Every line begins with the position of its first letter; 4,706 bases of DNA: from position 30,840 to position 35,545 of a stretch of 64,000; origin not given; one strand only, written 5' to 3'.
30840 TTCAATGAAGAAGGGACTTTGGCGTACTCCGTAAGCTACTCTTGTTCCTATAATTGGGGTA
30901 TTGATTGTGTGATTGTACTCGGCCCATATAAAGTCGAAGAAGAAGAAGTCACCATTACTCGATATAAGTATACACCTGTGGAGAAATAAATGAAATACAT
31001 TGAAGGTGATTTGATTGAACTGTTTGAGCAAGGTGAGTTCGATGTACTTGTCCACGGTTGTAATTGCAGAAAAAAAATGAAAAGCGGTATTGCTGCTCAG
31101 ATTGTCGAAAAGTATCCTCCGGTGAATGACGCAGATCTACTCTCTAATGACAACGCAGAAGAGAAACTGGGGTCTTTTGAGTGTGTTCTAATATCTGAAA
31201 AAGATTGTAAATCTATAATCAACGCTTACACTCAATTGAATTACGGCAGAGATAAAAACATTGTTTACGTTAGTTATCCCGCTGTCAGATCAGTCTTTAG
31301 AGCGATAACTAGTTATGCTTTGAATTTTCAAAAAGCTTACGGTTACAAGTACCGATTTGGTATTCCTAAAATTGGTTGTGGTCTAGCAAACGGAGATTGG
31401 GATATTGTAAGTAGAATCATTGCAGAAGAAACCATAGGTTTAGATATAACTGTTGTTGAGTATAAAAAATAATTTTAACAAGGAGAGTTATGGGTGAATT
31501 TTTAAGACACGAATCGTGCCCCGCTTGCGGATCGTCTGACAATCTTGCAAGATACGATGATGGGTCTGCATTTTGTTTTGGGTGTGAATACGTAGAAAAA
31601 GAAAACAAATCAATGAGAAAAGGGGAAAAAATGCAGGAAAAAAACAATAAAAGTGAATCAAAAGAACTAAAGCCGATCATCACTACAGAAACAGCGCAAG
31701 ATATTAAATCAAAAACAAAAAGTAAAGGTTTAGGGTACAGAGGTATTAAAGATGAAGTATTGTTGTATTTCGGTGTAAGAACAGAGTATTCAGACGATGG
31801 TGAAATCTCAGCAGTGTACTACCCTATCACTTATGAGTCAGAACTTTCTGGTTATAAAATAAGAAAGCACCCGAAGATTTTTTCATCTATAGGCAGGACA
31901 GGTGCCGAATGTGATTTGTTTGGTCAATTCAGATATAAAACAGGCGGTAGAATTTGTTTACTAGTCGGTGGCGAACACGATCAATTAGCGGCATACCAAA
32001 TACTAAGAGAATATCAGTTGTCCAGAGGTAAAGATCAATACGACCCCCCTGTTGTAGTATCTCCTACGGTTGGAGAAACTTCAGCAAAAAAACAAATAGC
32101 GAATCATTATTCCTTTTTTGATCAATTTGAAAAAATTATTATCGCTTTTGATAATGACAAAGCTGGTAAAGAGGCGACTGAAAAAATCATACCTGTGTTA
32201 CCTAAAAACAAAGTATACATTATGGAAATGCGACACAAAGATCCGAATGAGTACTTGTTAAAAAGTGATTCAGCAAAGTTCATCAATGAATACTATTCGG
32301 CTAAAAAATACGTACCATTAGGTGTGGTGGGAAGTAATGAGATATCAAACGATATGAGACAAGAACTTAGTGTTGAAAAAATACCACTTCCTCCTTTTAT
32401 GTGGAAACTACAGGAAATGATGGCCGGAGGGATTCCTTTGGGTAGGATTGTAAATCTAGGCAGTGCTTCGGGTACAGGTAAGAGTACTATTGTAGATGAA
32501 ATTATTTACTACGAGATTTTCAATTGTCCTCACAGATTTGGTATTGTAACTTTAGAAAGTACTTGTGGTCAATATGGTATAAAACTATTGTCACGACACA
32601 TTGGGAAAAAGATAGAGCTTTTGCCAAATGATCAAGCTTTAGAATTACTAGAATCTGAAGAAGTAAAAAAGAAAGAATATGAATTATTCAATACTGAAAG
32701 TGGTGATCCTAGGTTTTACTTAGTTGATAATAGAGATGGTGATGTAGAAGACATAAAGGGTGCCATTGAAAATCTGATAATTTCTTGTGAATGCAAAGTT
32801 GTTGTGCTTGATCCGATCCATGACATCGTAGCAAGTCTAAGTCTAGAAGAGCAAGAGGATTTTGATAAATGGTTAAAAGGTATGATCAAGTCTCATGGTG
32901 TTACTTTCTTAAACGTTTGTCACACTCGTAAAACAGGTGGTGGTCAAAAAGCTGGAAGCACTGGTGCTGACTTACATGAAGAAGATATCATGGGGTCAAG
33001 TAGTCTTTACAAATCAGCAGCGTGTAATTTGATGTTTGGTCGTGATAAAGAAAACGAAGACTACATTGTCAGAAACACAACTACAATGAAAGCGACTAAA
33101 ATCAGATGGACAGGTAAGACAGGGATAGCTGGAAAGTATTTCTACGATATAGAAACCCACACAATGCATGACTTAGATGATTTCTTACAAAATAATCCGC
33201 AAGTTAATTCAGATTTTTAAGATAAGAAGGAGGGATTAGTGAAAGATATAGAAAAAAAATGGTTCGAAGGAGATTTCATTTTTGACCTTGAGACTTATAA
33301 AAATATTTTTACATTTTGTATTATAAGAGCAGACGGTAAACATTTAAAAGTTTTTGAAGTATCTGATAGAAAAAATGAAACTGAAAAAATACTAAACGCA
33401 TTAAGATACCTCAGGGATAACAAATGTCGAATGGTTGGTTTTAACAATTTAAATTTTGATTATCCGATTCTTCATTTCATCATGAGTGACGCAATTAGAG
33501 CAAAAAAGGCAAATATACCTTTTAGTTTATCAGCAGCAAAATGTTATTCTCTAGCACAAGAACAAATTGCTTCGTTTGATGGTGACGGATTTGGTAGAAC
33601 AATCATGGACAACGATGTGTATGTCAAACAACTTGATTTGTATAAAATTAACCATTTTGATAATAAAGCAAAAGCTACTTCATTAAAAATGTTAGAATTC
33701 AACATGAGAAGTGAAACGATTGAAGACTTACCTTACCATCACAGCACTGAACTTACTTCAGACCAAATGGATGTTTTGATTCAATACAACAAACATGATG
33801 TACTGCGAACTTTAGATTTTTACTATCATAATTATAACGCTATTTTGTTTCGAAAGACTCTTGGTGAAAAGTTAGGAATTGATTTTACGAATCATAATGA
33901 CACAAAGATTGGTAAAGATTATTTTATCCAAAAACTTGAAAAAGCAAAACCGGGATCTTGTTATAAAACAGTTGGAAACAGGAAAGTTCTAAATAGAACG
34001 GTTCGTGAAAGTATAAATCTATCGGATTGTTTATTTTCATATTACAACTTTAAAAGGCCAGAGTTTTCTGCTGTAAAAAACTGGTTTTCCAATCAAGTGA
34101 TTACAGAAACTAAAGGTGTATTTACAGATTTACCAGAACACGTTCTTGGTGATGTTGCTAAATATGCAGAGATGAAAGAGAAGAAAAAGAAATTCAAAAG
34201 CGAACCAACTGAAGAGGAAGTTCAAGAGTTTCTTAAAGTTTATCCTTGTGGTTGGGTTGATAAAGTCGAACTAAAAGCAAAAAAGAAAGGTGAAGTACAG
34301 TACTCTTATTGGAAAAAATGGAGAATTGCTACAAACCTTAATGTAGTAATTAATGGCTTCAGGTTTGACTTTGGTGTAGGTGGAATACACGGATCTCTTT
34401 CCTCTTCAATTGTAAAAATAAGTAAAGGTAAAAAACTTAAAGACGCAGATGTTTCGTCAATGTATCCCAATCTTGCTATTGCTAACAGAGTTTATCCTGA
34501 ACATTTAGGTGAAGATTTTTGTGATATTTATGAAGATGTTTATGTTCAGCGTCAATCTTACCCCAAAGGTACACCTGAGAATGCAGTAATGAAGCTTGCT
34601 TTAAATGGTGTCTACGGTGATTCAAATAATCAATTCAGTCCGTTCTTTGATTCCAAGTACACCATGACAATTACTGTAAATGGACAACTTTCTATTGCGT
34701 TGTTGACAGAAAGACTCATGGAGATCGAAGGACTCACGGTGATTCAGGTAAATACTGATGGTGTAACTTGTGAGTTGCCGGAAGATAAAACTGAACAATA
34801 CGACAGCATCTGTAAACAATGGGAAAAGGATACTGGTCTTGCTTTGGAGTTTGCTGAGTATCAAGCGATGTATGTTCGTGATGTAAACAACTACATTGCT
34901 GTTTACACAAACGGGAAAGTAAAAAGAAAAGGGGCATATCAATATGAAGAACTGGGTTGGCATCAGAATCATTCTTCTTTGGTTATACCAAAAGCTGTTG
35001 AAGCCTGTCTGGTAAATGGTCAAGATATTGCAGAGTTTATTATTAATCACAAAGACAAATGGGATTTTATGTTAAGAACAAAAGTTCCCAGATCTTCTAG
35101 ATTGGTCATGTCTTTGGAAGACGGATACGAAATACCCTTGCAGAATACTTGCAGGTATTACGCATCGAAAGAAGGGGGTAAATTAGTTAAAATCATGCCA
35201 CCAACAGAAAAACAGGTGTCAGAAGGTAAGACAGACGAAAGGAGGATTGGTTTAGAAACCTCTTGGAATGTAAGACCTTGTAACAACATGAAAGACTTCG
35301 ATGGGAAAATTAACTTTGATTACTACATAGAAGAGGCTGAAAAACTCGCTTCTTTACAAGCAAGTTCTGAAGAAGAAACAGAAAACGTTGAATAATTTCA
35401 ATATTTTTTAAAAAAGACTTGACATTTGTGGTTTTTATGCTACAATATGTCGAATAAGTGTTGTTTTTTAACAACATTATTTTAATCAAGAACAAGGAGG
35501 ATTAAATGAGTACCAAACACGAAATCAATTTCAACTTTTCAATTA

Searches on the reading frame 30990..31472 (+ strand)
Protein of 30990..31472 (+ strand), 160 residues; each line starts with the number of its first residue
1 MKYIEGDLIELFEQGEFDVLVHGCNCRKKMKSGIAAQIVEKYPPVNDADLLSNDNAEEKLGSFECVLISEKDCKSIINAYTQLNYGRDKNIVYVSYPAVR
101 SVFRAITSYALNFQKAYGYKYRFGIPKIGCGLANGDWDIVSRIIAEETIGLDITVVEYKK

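Call 12: search_protein_families(library=pfam, proteins=[window:30990-31472:+], max_evalue=0.001)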
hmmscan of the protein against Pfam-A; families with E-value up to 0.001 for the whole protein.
window:30990-31472:+ (160 aa): 1 family
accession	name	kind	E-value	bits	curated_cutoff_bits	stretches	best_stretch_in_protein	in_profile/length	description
PF01661.27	Macro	-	4.4e-05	23.9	22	1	21-144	1-118/118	Macro domain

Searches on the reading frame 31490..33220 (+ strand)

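Call 11: search_protein_families(library=pfam, proteins=[window:31490-33220:+], max_evalue=0.001)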
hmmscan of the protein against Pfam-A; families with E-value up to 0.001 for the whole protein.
window:31490-33220:+ (576 aa): 6 families
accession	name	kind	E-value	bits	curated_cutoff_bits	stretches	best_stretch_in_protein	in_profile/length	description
PF06745.19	ATPase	-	1.5e-09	38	26.6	1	305-541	6-208/231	KaiC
PF13155.12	Toprim_2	-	2.4e-09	37.8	22.1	1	205-256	33-88/88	Toprim-like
PF13481.12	AAA_25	-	6.3e-07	29.6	27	1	419-483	126-194/195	AAA domain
PF13362.12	Toprim_3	-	6.5e-05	23.7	27.2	1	212-258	40-91/95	Toprim domain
PF01751.28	Toprim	-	7.9e-05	23.2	23.1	1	200-246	43-95/96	Toprim domain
PF13662.12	Toprim_4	-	0.00011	22.8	25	1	197-237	31-74/85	Toprim domain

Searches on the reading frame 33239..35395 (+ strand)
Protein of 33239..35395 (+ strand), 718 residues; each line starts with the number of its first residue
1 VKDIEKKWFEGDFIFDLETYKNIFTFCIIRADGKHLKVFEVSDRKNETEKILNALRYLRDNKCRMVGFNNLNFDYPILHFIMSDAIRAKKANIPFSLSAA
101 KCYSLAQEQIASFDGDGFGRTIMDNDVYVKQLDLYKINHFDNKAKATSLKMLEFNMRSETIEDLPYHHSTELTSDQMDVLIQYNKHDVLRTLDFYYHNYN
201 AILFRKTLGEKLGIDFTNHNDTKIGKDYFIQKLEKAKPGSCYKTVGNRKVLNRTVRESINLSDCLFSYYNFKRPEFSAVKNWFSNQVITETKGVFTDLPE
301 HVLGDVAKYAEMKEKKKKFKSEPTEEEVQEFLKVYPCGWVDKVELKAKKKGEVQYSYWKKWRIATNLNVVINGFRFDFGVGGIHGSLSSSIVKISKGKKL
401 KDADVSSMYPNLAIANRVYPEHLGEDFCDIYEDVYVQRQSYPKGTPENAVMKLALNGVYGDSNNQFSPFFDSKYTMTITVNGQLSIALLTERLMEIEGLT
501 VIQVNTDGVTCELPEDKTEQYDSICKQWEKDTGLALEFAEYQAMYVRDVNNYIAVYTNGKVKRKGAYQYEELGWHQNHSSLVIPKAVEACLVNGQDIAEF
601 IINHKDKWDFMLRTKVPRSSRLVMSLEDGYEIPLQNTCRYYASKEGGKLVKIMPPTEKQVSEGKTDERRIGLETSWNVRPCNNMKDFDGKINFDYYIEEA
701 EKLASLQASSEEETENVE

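Call 11: search_protein_families(library=pfam, proteins=[window:33239-35395:+], max_evalue=0.001)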
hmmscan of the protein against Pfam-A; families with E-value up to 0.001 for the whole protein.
window:33239-35395:+ (718 aa): 1 family
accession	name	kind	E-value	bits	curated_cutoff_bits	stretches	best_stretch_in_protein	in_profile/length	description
PF10108.15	DNA_pol_B_exo2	-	2.2e-05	24.7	24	1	19-80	7-70/213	Predicted 3'-5' exonuclease related to the exonuclease domain of PolB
